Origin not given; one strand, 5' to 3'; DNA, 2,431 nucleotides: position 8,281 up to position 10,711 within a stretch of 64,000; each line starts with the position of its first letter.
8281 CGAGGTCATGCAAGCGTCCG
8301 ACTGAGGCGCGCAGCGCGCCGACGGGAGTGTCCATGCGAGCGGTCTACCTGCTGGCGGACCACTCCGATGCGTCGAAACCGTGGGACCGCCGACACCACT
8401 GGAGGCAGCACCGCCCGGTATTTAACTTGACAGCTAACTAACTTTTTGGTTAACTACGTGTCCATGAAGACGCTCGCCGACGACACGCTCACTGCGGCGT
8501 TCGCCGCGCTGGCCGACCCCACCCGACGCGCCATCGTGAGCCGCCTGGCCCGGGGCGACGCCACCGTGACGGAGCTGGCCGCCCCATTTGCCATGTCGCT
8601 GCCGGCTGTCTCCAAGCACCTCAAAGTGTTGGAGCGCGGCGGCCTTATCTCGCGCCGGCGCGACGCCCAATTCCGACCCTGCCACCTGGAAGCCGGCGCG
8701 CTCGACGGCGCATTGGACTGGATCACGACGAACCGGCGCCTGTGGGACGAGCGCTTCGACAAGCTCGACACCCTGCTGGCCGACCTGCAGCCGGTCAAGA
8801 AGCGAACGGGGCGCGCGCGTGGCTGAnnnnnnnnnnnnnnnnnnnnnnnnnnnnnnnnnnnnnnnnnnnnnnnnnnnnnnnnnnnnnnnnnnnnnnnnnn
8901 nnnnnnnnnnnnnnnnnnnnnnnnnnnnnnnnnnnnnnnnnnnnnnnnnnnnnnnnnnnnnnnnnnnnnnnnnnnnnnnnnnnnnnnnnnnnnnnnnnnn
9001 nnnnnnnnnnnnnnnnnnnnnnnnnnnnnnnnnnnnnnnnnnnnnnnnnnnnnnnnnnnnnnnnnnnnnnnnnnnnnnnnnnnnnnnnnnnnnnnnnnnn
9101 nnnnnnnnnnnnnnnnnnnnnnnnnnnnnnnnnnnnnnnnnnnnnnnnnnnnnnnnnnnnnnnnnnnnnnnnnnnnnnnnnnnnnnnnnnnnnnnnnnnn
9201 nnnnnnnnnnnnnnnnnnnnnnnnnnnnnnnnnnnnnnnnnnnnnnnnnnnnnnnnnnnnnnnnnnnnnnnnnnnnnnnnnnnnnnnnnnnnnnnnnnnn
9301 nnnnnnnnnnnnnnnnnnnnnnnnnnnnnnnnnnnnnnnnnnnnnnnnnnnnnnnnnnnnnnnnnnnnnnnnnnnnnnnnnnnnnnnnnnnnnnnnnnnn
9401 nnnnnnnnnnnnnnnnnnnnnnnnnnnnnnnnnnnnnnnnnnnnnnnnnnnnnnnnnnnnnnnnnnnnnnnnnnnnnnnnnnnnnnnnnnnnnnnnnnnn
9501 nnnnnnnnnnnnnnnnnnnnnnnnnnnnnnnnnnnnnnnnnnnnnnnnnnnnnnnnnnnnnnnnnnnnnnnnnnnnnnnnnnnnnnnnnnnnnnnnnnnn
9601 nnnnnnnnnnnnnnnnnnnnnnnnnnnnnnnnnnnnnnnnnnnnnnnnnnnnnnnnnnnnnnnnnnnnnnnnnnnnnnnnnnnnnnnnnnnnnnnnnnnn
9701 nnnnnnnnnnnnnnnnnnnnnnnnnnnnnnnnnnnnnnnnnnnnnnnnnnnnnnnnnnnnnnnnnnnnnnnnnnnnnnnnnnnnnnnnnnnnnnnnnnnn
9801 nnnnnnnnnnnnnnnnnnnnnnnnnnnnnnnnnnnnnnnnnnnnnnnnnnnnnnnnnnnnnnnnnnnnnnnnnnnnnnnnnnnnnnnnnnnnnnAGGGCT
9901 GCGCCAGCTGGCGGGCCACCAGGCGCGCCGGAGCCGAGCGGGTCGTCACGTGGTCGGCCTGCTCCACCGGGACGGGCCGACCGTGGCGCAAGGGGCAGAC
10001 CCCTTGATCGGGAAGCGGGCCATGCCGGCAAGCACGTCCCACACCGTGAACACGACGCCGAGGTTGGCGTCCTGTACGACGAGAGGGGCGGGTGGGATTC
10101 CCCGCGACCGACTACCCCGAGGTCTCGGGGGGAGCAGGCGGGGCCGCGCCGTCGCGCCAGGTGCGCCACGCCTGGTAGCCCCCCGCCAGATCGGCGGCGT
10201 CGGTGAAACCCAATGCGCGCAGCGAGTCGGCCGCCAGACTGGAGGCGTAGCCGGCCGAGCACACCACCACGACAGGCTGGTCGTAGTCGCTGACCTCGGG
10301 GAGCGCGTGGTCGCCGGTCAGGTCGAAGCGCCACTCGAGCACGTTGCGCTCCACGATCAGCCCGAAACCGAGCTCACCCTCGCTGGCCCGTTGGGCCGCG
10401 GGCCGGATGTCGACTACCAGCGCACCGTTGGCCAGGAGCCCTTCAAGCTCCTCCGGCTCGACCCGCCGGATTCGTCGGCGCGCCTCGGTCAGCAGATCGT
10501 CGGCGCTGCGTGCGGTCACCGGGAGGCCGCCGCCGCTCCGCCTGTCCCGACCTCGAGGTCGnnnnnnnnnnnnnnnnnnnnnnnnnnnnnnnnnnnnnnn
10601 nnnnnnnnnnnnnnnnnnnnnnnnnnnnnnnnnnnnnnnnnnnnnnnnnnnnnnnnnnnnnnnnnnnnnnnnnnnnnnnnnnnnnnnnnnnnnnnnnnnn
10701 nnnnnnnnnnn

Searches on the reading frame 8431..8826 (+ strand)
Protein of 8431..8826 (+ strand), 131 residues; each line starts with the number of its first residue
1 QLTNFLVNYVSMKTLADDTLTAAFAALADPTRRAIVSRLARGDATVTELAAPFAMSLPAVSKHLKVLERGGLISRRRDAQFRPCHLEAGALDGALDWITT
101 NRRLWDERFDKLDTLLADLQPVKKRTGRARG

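Call 17: search_protein_families(library=pfam, proteins=[window:8431-8826:+], max_evalue=0.0001)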
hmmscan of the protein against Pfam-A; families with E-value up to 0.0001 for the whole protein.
window:8431-8826:+ (131 aa): 5 families
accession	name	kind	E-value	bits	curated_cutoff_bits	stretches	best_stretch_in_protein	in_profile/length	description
PF12840.13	HTH_20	-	1.1e-13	51.4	27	1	27-74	1-49/51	Helix-turn-helix domain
PF01022.26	HTH_5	-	7.9e-12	45.3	22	1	29-74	1-46/47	Bacterial regulatory protein, arsR family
PF12802.13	MarR_2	-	1.9e-06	28.4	27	1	37-79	12-56/61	MarR family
PF01047.28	MarR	-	1.2e-05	25.5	24.6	1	41-79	15-53/59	MarR family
PF13412.12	HTH_24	-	4.4e-05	23.4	21.9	1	29-73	2-47/48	Winged helix-turn-helix DNA-binding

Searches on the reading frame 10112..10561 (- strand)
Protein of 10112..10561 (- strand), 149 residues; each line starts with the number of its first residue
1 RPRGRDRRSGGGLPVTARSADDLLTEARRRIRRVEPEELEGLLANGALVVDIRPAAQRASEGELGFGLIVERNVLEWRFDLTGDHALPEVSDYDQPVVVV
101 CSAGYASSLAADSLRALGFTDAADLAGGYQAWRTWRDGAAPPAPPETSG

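Call 17: search_protein_families(library=pfam, proteins=[window:10112-10561:-], max_evalue=0.0001)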
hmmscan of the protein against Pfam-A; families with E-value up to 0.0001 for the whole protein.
window:10112-10561:- (149 aa): 1 family
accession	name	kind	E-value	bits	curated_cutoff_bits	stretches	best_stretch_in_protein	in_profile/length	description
PF00581.25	Rhodanese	-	1.3e-09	38.8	22.2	1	36-133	2-100/102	Rhodanese-like domain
